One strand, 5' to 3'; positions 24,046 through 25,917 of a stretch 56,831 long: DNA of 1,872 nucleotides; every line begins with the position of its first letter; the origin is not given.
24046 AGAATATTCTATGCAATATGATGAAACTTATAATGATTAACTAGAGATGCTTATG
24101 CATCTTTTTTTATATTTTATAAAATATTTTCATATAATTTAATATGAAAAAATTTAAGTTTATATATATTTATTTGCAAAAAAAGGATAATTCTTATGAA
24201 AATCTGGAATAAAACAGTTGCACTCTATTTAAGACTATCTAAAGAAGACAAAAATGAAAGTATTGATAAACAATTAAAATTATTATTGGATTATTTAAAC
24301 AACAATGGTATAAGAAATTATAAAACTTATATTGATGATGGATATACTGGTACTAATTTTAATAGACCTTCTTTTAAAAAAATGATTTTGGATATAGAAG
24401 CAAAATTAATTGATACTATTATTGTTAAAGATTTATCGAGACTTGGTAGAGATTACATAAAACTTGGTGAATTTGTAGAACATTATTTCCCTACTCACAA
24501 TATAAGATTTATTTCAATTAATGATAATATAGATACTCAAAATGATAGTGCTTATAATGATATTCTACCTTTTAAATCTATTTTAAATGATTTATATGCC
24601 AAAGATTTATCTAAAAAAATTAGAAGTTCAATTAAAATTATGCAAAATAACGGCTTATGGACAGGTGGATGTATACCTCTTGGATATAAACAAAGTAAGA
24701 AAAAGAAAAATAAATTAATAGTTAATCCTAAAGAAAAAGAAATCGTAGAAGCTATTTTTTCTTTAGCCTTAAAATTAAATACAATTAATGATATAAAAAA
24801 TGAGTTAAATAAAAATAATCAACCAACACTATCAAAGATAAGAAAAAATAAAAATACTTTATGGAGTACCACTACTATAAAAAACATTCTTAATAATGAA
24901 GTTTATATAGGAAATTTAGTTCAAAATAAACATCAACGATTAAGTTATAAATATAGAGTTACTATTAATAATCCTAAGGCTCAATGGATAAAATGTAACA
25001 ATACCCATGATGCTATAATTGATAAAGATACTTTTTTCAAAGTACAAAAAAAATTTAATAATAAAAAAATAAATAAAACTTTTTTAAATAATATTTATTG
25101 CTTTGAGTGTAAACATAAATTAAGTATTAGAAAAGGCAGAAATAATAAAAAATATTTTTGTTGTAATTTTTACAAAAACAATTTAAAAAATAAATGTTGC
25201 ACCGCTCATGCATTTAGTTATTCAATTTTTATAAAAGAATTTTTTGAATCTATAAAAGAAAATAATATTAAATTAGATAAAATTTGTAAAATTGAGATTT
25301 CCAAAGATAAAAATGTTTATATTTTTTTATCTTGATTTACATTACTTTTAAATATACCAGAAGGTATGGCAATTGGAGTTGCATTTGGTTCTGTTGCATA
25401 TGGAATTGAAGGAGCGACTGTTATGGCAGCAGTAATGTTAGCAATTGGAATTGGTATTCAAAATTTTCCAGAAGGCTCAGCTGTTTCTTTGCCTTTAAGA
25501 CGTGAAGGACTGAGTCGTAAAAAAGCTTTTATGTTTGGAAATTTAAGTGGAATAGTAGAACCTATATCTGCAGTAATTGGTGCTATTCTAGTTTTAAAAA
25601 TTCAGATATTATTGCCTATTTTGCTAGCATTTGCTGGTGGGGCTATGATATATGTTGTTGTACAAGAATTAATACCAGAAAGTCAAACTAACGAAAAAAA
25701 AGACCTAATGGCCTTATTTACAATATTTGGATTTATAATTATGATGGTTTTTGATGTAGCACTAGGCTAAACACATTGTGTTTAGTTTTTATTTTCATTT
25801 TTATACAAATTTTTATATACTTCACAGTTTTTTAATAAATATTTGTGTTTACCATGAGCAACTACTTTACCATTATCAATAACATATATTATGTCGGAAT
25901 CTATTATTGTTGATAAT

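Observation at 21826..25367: Minimal 3.5-kb serine-recombinase element splits a ZIP zinc/metal transporter gene inside its HNIPEG motif; excision would restore the gene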

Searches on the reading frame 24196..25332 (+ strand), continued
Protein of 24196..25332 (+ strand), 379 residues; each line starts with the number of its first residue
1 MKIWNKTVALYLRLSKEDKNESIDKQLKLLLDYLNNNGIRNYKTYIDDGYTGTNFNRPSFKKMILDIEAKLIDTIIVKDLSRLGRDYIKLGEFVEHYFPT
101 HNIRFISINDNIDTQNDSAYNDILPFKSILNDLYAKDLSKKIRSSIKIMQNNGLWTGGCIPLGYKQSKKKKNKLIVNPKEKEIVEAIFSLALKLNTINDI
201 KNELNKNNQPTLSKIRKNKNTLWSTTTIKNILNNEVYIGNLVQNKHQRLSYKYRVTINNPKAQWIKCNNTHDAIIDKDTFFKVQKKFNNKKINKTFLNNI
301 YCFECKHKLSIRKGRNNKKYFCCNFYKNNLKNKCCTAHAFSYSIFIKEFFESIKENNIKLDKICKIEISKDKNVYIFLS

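Call 43: find_encoding_contigs(protein=P0026, flank=7000, max_places=2)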
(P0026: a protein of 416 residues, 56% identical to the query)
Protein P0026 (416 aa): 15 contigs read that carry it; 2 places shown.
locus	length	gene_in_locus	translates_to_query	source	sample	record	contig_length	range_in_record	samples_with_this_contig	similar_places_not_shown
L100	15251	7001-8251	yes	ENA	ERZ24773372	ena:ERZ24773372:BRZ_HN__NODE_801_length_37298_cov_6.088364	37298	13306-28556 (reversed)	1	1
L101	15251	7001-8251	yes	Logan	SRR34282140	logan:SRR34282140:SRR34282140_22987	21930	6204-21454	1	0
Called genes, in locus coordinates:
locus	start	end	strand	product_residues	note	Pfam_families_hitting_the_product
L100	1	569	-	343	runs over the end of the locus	PF01820:Dala_Dala_lig_N, PF07478:Dala_Dala_lig_C, PF02222:ATP-grasp, PF02786:CPSase_L_D2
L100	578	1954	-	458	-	PF01225:Mur_ligase (weak), PF08245:Mur_ligase_M, PF02875:Mur_ligase_C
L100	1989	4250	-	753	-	PF02190:LON_substr_bdg, PF13401:AAA_22 (faint), PF00004:AAA, PF07724:AAA_2 (weak), PF07728:AAA_5, PF22667:Lon_lid, PF05362:Lon_C, PF13541:ChlI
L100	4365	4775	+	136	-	PF02535:Zip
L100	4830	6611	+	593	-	-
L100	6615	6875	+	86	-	-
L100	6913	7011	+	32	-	-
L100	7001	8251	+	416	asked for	PF00239:Resolvase, PF07508:Recombinase, PF13408:Zn_ribbon_recom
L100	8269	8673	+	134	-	PF02535:Zip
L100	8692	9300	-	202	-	-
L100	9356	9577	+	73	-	-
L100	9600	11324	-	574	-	PF00664:ABC_membrane, PF00005:ABC_tran, PF02463:SMC_N (faint)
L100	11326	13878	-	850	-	PF01624:MutS_I, PF05192:MutS_III, PF05190:MutS_IV, PF00488:MutS_V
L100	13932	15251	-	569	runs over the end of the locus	PF08341:TED (weak), PF22904:NOMO1-like_2nd (faint), PF17802:SpaA, PF11974:bMG3 (faint), PF13620:CarboxypepD_reg (faint), PF17210:SdrD_B (faint), PF17802:SpaA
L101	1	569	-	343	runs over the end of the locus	PF01820:Dala_Dala_lig_N, PF07478:Dala_Dala_lig_C, PF02222:ATP-grasp, PF02786:CPSase_L_D2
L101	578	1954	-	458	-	PF01225:Mur_ligase (weak), PF08245:Mur_ligase_M, PF02875:Mur_ligase_C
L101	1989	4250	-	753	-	PF02190:LON_substr_bdg, PF13401:AAA_22 (faint), PF00004:AAA, PF07724:AAA_2 (weak), PF07728:AAA_5, PF22667:Lon_lid, PF05362:Lon_C, PF13541:ChlI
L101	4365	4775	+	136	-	PF02535:Zip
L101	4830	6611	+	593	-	-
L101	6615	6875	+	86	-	-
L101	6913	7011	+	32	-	-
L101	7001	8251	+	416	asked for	PF00239:Resolvase, PF07508:Recombinase, PF13408:Zn_ribbon_recom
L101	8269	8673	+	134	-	PF02535:Zip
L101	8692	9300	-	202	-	-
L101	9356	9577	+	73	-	-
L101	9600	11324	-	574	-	PF00664:ABC_membrane, PF00005:ABC_tran, PF02463:SMC_N (faint)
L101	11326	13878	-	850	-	PF01624:MutS_I, PF05192:MutS_III, PF05190:MutS_IV, PF00488:MutS_V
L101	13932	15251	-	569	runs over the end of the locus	PF08341:TED (weak), PF22904:NOMO1-like_2nd (faint), PF17802:SpaA, PF11974:bMG3 (faint), PF13620:CarboxypepD_reg (faint), PF17210:SdrD_B (faint), PF17802:SpaA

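Call 54: search_solved_structures(query=window:24196-25332:+, show_alignments=2)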
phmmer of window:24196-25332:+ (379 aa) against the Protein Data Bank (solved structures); distinct sequences matched with E-value up to 0.001: 7.
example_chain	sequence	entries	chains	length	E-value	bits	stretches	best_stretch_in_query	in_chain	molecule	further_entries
2mhc_A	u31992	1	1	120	2.6e-29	105.6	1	6-116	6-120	TnpX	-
3bvp_A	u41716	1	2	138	1e-15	60.8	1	6-117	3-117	TP901-1 Integrase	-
9dxh_A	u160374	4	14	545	1.1e-13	54.2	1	42-290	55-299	Resolvase homolog YokA | Site-specific recombinase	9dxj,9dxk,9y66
9dxd_A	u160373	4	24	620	1.4e-13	53.8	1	42-290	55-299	Resolvase homolog YokA,SPbeta prophage-derived uncharacterized protein YotN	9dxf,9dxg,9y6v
6dgc_A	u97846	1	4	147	8.6e-05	24.9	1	9-105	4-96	ISC1926 TnpA C-terminal catalytic domain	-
3g13_A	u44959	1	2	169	0.00051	22.3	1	7-153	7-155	Putative conjugative transposon recombinase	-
3lhk_A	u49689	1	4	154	0.00068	21.9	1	8-136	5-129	putative DNA binding protein MJ0014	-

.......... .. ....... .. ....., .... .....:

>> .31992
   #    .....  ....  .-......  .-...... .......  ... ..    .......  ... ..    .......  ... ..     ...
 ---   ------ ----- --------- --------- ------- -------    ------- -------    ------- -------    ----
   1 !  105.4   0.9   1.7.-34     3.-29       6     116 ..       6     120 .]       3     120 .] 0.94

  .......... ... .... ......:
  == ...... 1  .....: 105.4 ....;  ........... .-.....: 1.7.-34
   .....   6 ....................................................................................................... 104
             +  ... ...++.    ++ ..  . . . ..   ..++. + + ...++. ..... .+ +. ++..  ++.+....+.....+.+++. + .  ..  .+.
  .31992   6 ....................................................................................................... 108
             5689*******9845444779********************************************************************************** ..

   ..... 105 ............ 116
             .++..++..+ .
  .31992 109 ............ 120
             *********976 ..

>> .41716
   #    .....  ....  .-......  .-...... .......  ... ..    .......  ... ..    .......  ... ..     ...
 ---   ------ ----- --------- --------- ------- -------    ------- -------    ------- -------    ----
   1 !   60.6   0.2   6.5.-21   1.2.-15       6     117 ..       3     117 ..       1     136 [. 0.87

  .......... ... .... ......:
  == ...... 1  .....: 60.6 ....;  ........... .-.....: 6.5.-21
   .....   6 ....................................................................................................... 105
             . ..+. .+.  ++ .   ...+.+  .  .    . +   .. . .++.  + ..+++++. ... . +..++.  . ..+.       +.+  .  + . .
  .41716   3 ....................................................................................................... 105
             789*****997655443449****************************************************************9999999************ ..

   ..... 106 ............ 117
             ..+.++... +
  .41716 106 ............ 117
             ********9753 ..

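Call 62: predict_structure(alignment_id=A2)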
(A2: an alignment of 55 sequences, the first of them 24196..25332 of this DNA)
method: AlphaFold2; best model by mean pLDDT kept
length: 379 residues; sequences in the alignment: 55
mean_pLDDT: 81.5   pTM: 0.46
mean pLDDT of the five models: 81.5, 81.0, 80.2, 80.2, 78.6
residues with pLDDT >= 90: 136; 70-90: 173; 50-70: 42; < 50: 28
segments of 3 or more residues with pLDDT < 50: 1-4, 117-135, 290-294
pLDDT, mean of each block of 10 residues (from residue 1): 62 73 82 86 85 77 92 88 73 80 85 63 43 52 81 87 93 93 96 92 94 92 93 95 82 73 92 96 80 57 86 81 77 67 88 88 86 87
secondary structure, 60 per line:
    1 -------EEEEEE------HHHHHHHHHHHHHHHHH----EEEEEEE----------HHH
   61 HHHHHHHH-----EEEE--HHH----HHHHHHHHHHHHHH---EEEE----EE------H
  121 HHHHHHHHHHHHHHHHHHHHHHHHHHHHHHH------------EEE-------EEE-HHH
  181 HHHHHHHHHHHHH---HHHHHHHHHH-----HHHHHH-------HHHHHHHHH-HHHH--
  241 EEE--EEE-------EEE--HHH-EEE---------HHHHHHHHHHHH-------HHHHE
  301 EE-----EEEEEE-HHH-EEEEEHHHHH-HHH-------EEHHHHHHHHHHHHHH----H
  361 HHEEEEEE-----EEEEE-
elements in order: E8-13 H20-36 E41-47 H58-68 E74-77 H87-100 E104-107 H120-151 E164-166 E174-176 H178-193 H197-206 H212-217 H225-233 H235-238 E241-243 E246-248 E256-258 E265-267 H277-288 H296-299 E300-302 E308-313 E319-323 H324-328 H342-355 E363-368 E374-378

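Call 68: fold_search(model_id=the predicted structure, library=pdb)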
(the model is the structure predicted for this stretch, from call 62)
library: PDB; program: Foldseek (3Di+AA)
matches with E <= 10: 1179; with E <= 0.001: 43
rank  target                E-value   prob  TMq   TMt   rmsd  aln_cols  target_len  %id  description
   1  9y66_C                1.9e-19  1.00  0.41  0.30  16.8       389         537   22  attLsym bound serine integrase complex in the dimeric state (released 2026-02-04)
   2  9y66_A                2.5e-19  1.00  0.40  0.29  13.4       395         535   23  attLsym bound serine integrase complex in the dimeric state (released 2026-02-04)
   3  9dxd_A                4.1e-19  1.00  0.40  0.30  11.4       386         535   22  attLmm bound serine integrase and RDF complex in the pre-rotation state (released 2026-01-21)
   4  9dxf_A                1.5e-18  1.00  0.41  0.31  11.3       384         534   23  attLmm bound serine integrase and RDF complex in the post-rotation state (released 2026-01-21)
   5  9dxh_A                1.9e-18  1.00  0.40  0.31  11.8       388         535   23  attPmm and attBmm bound serine integrase complex in the pre-rotation state (released 2026-01-21)
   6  9iu2_A                9.4e-16  1.00  0.35  0.28  15.2       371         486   14  Cryo-EM structure of the large serine recombinase Bxb1 in complex with attP and attB (GT/TT CDN) in the pre-strand exc (released 2026-03-04)
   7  9rah_B                2.8e-14  1.00  0.32  0.22  15.6       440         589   15  Autoinhibited PhiC31 integrase-attL complex (released 2026-02-11)
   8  9tep_A                6.3e-13  1.00  0.34  0.23  17.6       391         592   14  PhiC31 integraseS12A-attB-RDF complex (released 2026-02-11)
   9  9rah_A                1.9e-12  1.00  0.31  0.21  17.5       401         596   15  Autoinhibited PhiC31 integrase-attL complex (released 2026-02-11)
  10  3bvp_B                1.7e-11  1.00  0.30  0.82   4.0       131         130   34  Crystal Structure of the N-terminal Catalytic Domain of TP901-1 Integrase (released 2008-08-12)
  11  3bvp_A                1.1e-10  1.00  0.30  0.79   4.7       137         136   34  Crystal Structure of the N-terminal Catalytic Domain of TP901-1 Integrase (released 2008-08-12)
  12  4bqq_A                2.3e-10  1.00  0.27  0.30  18.8       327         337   15  Protein crystal structure of the N-terminal and recombinase domains of the Streptomyces temperate phage serine recombi (released 2013-06-12)
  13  4bqq_B                2.9e-10  1.00  0.25  0.28  12.3       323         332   17  Protein crystal structure of the N-terminal and recombinase domains of the Streptomyces temperate phage serine recombi (released 2013-06-12)
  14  6dnw_A                8.5e-10  1.00  0.27  0.43  10.0       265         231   18  Sequence Requirements of the Listeria innocua prophage attP site (released 2018-10-03)
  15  3g13_A                1.0e-08  1.00  0.27  0.63   7.0       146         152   21  Crystal structure of putative conjugative transposon recombinase from Clostridium difficile (released 2009-02-10)
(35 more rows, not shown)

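Call 76: find_related_loci(query=A1, collection=viral_contigs, flank=8000)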
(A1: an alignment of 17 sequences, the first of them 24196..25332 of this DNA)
Query A1 (379 aa) in viral_contigs; peptide patterns used: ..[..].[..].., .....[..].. (x = any residue, [..] = any of these).
519 stretches matched a pattern; 452 encode a relative of the query (tblastn E <= 1e-3); the best 80 are kept; 80 distinct loci.
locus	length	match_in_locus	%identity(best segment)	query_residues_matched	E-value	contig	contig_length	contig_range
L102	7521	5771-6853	42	2-343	2e-86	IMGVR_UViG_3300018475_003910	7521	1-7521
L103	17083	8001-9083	42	2-343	2e-86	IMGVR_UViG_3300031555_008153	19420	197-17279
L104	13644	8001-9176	40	8-372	1e-85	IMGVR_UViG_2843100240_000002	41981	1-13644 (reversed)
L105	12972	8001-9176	40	8-372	1e-85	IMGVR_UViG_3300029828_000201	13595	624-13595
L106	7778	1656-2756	42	8-353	9e-86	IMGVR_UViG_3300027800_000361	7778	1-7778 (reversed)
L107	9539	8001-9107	39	8-355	2e-85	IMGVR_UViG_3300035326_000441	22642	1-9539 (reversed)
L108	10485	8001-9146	40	8-372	5e-83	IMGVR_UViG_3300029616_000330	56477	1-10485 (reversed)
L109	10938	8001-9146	40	8-372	7e-83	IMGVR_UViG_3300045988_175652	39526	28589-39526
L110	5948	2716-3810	35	8-365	1e-82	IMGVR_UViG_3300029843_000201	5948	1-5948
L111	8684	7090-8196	38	8-355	8e-82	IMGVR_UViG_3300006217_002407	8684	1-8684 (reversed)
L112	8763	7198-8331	37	9-372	9e-81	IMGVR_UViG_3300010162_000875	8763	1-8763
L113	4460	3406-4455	40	8-336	3e-80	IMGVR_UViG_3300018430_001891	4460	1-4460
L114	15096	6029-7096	40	1-334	8e-76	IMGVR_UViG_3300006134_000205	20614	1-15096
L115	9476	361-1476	35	8-354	8e-76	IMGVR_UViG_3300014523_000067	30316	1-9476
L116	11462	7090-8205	35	8-354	1e-75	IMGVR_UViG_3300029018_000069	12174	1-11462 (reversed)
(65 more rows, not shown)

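Call 85: search_protein_families(library=padloc, proteins=[L002:4791-7643:+, L100:4830-6608:+], max_evalue=0.01)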
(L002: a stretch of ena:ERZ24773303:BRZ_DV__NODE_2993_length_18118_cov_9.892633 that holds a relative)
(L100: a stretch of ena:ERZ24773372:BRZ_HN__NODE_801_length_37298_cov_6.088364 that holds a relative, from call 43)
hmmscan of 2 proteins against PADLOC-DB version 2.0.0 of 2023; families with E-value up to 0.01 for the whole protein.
L002:4791-7643:+ (951 aa): 0 families

L100:4830-6608:+ (593 aa): 0 families

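Call 86: search_protein_families(library=pfam, proteins=[L040:1916-2380:-, L033:7911-9755:+, L034:7748-8743:+, L034:8876-9430:-, L039:2498-3082:-, L039:3100-3441:-, L039:3441-3866:-, L022:6382-7452:+, L022:7465-8298:+, L022:8403-8861:+], max_evalue=0.001)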
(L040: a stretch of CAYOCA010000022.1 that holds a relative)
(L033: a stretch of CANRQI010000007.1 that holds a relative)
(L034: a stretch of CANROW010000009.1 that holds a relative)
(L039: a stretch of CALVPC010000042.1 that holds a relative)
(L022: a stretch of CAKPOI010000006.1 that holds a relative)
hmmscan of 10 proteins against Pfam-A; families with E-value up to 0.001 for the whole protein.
L040:1916-2380:- (154 aa): 0 families

L033:7911-9755:+ (615 aa): 0 families

L034:7748-8743:+ (332 aa): 0 families

L034:8876-9430:- (184 aa): 2 families
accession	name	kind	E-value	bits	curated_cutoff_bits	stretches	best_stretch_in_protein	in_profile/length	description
PF13240.11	Zn_Ribbon_1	-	2e-05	24.7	25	1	2-23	2-23/23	zinc-ribbon domain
PF12773.13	DZR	-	0.00089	19.8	27.3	0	2-24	1-23/45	Double zinc ribbon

L039:2498-3082:- (194 aa): 3 families
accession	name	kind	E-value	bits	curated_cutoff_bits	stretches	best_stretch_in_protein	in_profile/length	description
PF00583.31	Acetyltransf_1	-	5.5e-08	33.5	20.7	1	38-109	16-89/116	Acetyltransferase (GNAT) family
PF13508.13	Acetyltransf_7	-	2.4e-07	31.4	27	1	55-108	2-56/84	Acetyltransferase (GNAT) domain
PF13673.13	Acetyltransf_10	-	2.5e-07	31.2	23.6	1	43-113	18-85/128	Acetyltransferase (GNAT) domain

L039:3100-3441:- (113 aa): 2 families
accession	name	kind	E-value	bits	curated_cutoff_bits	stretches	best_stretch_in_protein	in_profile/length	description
PF04266.20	ASCH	-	7.1e-13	49.6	21.2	1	6-113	2-102/103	ASCH domain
PF12961.13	DUF3850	-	4.7e-06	27.1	22.9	1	3-51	2-48/77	Domain of unknown function (DUF3850)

L039:3441-3866:- (141 aa): 0 families

L022:6382-7452:+ (357 aa): 0 families

L022:7465-8298:+ (278 aa): 0 families

L022:8403-8861:+ (153 aa): 1 family
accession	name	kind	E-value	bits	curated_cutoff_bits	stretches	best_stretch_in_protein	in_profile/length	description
PF13310.11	Virulence_RhuM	-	1.2e-27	97.2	33.7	1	76-147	1-70/252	Virulence protein RhuM family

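Call 100: search_dna_similar(query=window:24196-25332:+, collection=plasmids, mode=protein, max_rows=8)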
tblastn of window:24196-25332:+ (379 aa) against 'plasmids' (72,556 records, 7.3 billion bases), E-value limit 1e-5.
Records with a match: 250; places in all: 286; records where one place covers at least 80% of the query: 40.
Best place of each record, by identity: <60% 250.
By first word of the organism name: Enterococcus 55; Ralstonia 54; Bacillus 14; Subdoligranulum 10; Enterobacter 6; Clostridium 6; Clostridioides 6; Priestia 6; Sphingobium 6; Klebsiella 5; and 48 more.
By predicted mobility (MOB-suite, as given by PLSDB): non-mobilizable 110; mobilizable 72; conjugative 68.
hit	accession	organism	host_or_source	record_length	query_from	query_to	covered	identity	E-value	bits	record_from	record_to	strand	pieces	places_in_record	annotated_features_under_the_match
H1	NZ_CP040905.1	Enterococcus faecium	retail chicken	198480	8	359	93%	39.0%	1e-57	209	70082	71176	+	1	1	tndX: site-specific resolvase TndX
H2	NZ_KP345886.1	Enterococcus faecium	-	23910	8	359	93%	39.0%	1e-57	209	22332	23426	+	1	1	tndX: site-specific resolvase TndX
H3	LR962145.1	Enterococcus faecalis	-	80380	8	359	93%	39.0%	1e-57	209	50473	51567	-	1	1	none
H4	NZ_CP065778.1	Enterococcus faecium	Homo sapiens,Rectal swab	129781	8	359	93%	39.0%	1e-57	209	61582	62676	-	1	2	tndX: site-specific resolvase TndX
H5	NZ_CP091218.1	Enterococcus faecium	Homo sapiens,whole organism,fecal sample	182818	8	359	93%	39.0%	1e-57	209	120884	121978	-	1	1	tndX: site-specific resolvase TndX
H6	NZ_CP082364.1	Bacillus badius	bacterial cell,soil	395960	6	338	88%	36.7%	3e-48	182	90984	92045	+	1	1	recombinase family protein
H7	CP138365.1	Streptococcus agalactiae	Homo sapiens,cell culture,urine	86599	3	370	97%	32.7%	5e-49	184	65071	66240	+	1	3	none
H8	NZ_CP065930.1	Enterococcus faecium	Homo sapiens,cell culture,rectal swab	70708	8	354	92%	34.7%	2e-58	212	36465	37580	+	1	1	recombinase family protein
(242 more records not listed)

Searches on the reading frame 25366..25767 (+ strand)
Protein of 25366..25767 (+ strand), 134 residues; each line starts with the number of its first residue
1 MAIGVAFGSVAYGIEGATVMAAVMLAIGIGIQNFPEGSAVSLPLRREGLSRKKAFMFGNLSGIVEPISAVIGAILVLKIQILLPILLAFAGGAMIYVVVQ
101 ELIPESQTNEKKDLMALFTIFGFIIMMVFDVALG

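Call 4: search_protein_families(library=pfam, proteins=[window:25366-25767:+], max_evalue=0.01)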
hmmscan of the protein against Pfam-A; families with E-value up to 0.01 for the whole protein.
window:25366-25767:+ (134 aa): 1 family
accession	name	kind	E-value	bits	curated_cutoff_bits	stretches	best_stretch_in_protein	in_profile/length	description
PF02535.28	Zip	-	6.7e-15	55.6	35.1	1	3-129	192-322/323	ZIP Zinc transporter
